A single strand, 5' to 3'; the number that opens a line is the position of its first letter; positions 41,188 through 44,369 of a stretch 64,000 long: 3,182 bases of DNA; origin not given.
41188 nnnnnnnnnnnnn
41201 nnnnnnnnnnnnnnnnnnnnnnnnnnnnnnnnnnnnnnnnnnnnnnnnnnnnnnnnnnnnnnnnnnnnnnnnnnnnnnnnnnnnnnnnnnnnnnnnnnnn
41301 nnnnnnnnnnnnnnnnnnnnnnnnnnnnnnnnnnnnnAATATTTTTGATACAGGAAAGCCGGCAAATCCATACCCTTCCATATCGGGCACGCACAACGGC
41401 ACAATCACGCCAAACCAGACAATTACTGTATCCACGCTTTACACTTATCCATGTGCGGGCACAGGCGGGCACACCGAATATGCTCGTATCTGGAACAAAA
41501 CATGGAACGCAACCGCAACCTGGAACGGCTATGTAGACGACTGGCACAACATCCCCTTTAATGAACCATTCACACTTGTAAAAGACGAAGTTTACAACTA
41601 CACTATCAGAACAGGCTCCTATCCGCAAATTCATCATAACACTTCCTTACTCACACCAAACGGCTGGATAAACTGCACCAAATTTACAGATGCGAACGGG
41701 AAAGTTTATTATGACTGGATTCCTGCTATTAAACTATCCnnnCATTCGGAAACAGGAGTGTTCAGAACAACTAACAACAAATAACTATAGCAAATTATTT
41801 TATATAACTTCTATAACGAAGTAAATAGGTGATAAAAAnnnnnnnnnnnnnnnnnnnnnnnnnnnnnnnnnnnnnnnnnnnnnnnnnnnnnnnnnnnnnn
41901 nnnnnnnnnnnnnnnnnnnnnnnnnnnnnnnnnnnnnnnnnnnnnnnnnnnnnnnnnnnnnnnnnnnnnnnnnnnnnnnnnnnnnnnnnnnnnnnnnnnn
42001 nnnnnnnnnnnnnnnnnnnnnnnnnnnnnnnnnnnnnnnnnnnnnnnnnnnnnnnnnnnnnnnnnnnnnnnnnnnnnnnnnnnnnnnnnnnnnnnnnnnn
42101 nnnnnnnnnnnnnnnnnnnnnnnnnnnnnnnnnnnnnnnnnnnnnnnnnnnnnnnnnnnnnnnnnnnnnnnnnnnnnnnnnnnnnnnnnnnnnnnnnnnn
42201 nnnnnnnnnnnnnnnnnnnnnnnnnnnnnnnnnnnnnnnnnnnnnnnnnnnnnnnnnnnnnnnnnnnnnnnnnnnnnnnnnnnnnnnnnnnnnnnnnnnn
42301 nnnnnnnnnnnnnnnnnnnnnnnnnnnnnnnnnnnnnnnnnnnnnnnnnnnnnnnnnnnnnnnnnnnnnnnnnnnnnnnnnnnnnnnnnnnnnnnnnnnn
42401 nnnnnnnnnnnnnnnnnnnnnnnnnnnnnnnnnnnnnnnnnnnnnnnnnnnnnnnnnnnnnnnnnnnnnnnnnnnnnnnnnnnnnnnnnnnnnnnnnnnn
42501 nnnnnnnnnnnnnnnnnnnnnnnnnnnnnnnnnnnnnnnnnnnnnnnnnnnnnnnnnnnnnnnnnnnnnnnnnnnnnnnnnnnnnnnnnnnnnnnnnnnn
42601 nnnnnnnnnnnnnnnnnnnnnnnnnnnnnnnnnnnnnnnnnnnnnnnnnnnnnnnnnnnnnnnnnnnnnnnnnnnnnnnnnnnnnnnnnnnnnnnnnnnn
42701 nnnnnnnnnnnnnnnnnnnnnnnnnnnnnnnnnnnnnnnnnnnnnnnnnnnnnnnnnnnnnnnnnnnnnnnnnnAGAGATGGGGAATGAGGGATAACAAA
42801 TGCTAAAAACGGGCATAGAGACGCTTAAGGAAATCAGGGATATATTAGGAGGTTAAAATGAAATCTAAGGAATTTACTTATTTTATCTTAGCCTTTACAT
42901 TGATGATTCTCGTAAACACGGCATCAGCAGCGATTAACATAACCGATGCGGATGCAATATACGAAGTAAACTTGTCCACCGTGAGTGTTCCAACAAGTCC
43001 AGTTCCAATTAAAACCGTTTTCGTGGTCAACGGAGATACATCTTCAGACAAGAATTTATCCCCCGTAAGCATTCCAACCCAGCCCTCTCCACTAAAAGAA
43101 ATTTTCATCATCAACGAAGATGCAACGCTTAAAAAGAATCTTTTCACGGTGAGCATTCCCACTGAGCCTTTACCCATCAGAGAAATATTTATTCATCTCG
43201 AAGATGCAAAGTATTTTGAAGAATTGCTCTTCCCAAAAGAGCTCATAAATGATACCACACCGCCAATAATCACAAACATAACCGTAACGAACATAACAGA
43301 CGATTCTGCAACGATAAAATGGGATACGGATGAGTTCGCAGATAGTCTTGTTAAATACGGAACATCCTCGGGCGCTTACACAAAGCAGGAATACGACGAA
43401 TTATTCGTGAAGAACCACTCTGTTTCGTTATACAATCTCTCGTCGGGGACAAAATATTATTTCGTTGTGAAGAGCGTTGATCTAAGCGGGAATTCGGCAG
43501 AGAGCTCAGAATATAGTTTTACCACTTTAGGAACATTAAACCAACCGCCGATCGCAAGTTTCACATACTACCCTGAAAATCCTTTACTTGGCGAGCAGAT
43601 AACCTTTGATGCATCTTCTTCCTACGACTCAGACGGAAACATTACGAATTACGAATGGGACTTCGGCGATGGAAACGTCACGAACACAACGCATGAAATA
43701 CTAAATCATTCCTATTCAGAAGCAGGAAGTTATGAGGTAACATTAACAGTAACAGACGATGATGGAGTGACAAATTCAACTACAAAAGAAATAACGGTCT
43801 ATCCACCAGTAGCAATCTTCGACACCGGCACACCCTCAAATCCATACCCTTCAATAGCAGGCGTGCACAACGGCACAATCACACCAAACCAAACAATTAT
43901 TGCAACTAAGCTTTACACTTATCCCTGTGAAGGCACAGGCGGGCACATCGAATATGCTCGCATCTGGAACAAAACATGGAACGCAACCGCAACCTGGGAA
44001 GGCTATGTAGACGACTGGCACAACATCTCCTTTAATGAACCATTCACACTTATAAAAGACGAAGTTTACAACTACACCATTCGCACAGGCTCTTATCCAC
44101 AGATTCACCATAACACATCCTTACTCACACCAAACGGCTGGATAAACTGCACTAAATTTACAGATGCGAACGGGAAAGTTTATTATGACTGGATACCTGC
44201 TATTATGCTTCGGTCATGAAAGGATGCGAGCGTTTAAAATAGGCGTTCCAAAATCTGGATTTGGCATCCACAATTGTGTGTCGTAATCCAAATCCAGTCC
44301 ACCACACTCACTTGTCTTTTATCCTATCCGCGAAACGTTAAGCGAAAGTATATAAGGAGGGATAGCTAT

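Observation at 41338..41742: A ~130-aa C-terminal domain unusually dense in N-glycosylation sequons, shared by 2 surface proteins and 2 fragments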

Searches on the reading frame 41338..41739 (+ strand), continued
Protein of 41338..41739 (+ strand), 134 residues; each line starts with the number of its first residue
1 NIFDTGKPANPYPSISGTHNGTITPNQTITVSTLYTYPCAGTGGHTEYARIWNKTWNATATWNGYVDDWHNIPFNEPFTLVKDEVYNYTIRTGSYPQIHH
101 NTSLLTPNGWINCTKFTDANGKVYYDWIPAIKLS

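Call 77: fold_search(model_id=the predicted structure, library=pdb)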
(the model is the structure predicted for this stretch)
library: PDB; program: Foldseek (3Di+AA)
matches with E <= 10: 144; with E <= 0.001: 0
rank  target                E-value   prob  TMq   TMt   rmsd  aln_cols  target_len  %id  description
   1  9bto_A                1.6e+00  0.11  0.21  0.09  14.6       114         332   11  Influenza hemagglutinin B/Maryland/2016 glycoprotein (released 2025-04-30)
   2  5ehd_h                1.6e+00  0.09  0.21  0.24  13.0        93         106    9  Crystal structure of human nucleophosmin-core in complex with cytochrome c (released 2016-11-09)
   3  3mdj_C                1.8e+00  0.13  0.23  0.05  10.1        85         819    9  ER Aminopeptidase, ERAP1, Bound to the Zinc Aminopeptidase Inhibitor, Bestatin (released 2011-03-30)
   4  1nzi_B                1.8e+00  0.04  0.19  0.17  18.8       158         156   13  Crystal Structure of the CUB1-EGF Interaction Domain of Complement Protease C1s (released 2003-06-10)
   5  6ab5                  1.9e+00  0.04  0.16  0.09  15.7       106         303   10  Cryo-EM structure of T=1 Penaeus vannamei nodavirus (released 2019-03-20)
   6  9gke                  2.0e+00  0.08  0.21  0.05  10.6        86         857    9  ERAP1 in complex with 1-[2-(2-oxo-5-phenyl-2,3-dihydro-1,3-benzothiazol-3-yl)acetamido]cyclohexane-1-carboxylic acid (released 2025-01-22)
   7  4kbx                  2.1e+00  0.14  0.21  0.09   4.9        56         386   18  Crystal structure of the pyridoxal-5'-phosphate dependent protein yhfx from escherichia coli (released 2014-05-21)
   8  3i26_C                2.1e+00  0.07  0.17  0.08   9.8        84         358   11  Structure of bovine torovirus Hemagglutinin-Esterase (released 2009-09-15)
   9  2bjq                  2.2e+00  0.06  0.21  0.11  16.7       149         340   15  Crystal structure of the nematode sperm cell motility protein MFP2 (released 2005-03-16)
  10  8iq9_A                2.3e+00  0.20  0.30  0.09   8.0        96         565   14  Crystal structure of trimeric K2-2 TSP in complex with tetrasaccharide and octasaccharide (released 2024-02-21)
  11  3i26_B                2.5e+00  0.11  0.22  0.10  10.1        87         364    7  Structure of bovine torovirus Hemagglutinin-Esterase (released 2009-09-15)
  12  6mgq_C                2.5e+00  0.09  0.22  0.05   9.8        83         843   10  ERAP1 in the open conformation bound to 10mer phosphinic inhibitor DG014 (released 2019-12-18)
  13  5ykz_A                2.6e+00  0.03  0.15  0.17  13.0        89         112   10  The crystal structure of Penaeus vannamei nodavirus P-domain (P21) (released 2018-10-24)
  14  8iqe_B                2.9e+00  0.18  0.30  0.10   5.5        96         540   14  Crystal structure of tetrameric K2-2 TSP (released 2024-02-21)
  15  9n71_A                2.9e+00  0.08  0.24  0.14  14.8       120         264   12  Tail tube structure of Acinetobacter baumannii phage Mystique (released 2025-03-19)
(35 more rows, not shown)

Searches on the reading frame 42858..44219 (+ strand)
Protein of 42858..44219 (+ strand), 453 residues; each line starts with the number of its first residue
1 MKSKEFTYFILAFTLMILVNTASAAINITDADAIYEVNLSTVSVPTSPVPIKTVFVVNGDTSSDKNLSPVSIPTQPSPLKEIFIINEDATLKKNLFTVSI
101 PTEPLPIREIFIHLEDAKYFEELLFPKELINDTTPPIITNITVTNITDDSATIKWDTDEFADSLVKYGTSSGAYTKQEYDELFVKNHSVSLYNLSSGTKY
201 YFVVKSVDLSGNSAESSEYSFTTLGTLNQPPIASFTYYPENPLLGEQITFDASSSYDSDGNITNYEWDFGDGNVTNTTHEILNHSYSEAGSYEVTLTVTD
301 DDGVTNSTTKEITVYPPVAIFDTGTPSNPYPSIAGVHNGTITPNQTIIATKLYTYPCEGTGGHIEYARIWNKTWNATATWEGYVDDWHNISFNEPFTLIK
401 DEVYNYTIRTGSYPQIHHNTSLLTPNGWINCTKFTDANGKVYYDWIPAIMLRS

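Call 3: search_protein_families(library=pfam, proteins=[window:42858-44219:+], max_evalue=0.01)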
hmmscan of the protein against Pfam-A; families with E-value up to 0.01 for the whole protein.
window:42858-44219:+ (453 aa): 6 families
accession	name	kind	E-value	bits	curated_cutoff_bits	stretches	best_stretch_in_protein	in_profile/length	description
PF18911.6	PKD_4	-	1.9e-23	82.8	27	1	228-314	1-85/85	PKD domain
PF00801.26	PKD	-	3.2e-15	56.3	23.5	1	244-310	13-77/80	PKD domain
PF16656.11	Pur_ac_phosph_N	-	5.9e-10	40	30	1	140-223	5-93/93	Purple acid Phosphatase, N-terminal domain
PF22352.2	K319L-like_PKD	-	3.7e-08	33.7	27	1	245-314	11-84/84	K319L-like, PKD domain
PF00041.27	fn3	-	2.4e-06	28.1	25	1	138-219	3-81/84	Fibronectin type III domain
PF16403.11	Bact_surface_Ig-like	-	0.0096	16.4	27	0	248-314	9-71/71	Bacterial surface protein, Ig-like domain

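Call 4: search_protein_families(library=ncbifam, proteins=[window:42858-44219:+], max_evalue=0.01)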
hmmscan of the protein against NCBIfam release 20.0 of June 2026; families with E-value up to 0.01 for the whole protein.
window:42858-44219:+ (453 aa): 2 families
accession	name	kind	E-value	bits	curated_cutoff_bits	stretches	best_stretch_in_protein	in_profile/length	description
TIGR00864.1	PCC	subfamily_domain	0.0001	18.8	1861.4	1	245-305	1071-1128/2700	polycystin cation channel protein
NF058578.1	CPR_pilus_PamR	equivalog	0.0025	16.8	300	1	267-305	185-229/297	pilus system RbmA-like protein PamR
